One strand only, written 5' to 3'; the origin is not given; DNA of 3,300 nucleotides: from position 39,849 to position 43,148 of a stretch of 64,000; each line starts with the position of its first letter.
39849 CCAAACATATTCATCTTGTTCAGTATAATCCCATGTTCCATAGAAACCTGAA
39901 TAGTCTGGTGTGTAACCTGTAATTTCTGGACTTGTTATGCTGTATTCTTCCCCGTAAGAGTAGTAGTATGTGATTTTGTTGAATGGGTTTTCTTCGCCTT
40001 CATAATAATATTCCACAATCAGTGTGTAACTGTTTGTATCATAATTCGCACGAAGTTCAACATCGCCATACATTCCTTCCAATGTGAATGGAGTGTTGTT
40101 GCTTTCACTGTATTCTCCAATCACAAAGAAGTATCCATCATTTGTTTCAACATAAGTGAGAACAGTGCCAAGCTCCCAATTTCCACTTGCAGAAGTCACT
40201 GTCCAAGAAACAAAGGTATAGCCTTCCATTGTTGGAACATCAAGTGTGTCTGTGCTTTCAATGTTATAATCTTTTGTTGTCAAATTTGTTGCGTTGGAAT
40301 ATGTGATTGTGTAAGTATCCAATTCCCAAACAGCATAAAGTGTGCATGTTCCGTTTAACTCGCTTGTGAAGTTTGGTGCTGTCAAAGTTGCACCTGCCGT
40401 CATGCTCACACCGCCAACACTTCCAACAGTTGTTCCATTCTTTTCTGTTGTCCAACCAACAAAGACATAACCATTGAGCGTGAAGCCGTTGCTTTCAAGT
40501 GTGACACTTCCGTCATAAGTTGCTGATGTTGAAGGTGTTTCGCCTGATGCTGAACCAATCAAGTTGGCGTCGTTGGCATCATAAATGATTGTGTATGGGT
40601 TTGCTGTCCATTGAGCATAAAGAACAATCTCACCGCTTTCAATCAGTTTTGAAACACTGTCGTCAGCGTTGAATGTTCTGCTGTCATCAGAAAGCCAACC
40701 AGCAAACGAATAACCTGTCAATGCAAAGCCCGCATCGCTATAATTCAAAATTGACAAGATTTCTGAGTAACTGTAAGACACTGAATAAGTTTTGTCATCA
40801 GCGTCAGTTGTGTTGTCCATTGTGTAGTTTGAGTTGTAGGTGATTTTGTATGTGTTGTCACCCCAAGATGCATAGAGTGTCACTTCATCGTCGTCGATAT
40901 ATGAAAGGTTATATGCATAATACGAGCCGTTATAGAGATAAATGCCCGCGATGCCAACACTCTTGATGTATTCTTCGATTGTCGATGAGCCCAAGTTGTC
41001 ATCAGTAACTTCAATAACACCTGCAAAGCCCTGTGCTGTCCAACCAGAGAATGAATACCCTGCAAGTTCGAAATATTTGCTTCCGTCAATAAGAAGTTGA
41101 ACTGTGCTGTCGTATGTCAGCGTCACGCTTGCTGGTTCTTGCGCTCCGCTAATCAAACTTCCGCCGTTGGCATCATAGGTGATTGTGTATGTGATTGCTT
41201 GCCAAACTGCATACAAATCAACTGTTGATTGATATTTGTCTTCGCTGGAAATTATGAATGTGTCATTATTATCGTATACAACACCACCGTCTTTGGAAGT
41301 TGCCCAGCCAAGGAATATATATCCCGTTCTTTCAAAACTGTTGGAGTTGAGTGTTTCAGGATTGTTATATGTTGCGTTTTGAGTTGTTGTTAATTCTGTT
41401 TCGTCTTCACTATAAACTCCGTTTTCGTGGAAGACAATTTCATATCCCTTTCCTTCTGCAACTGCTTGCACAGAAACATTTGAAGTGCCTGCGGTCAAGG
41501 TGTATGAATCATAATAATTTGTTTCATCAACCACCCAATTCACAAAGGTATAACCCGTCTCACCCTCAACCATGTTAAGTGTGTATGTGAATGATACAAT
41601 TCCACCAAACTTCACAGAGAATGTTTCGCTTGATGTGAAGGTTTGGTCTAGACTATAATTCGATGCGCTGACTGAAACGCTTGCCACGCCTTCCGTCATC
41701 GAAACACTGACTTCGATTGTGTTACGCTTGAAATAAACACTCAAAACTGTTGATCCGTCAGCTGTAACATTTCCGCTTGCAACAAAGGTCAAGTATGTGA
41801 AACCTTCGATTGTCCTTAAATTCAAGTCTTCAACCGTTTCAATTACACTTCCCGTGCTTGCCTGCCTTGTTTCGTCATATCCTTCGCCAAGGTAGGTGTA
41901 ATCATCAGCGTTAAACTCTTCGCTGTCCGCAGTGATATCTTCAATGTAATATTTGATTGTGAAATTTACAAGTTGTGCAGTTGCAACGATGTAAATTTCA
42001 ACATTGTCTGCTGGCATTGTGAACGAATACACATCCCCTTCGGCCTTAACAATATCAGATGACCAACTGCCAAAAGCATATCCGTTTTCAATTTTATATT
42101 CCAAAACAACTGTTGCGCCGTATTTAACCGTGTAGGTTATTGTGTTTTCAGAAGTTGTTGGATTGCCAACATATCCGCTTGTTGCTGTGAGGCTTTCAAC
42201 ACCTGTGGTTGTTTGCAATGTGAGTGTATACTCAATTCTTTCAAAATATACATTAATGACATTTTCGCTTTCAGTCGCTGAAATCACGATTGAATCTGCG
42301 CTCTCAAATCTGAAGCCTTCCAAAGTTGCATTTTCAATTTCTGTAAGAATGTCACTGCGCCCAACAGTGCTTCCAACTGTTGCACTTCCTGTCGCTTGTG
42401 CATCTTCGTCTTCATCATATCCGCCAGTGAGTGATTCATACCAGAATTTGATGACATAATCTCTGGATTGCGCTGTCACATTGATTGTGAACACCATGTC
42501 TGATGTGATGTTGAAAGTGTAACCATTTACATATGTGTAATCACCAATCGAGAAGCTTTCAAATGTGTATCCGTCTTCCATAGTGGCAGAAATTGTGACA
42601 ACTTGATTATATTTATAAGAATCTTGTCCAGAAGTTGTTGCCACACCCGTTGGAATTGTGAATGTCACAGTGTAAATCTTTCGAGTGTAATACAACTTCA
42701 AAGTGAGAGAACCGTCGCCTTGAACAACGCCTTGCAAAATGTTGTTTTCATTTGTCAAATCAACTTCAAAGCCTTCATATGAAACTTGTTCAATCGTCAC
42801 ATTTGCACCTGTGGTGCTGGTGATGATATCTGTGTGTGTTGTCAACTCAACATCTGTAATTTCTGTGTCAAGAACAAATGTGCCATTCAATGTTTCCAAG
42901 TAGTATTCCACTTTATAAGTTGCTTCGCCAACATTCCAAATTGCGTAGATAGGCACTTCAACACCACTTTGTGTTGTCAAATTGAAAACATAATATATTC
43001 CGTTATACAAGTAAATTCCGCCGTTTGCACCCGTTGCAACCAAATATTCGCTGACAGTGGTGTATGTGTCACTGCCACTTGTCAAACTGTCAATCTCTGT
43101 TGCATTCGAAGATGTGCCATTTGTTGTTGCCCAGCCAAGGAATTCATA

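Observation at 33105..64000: Uninterrupted >30.9 kb ORF: a surface protein of more than 10,297 residues, still open at the window edge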

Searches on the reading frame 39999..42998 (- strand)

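Call 28: search_protein_families(library=pfam, proteins=[window:39999-42998:-], max_evalue=0.1)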
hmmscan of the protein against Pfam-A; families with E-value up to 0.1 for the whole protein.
window:39999-42998:- (1000 aa): 2 families
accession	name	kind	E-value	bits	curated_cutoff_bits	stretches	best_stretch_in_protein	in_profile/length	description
PF09479.16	Flg_new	-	1.6e-24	86.2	27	4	519-583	1-56/65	Listeria-Bacteroides repeat domain (List_Bact_rpt)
PF18998.6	Flg_new_2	-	6.3e-16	58.6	23.6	2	109-169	1-54/73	Divergent InlB B-repeat domain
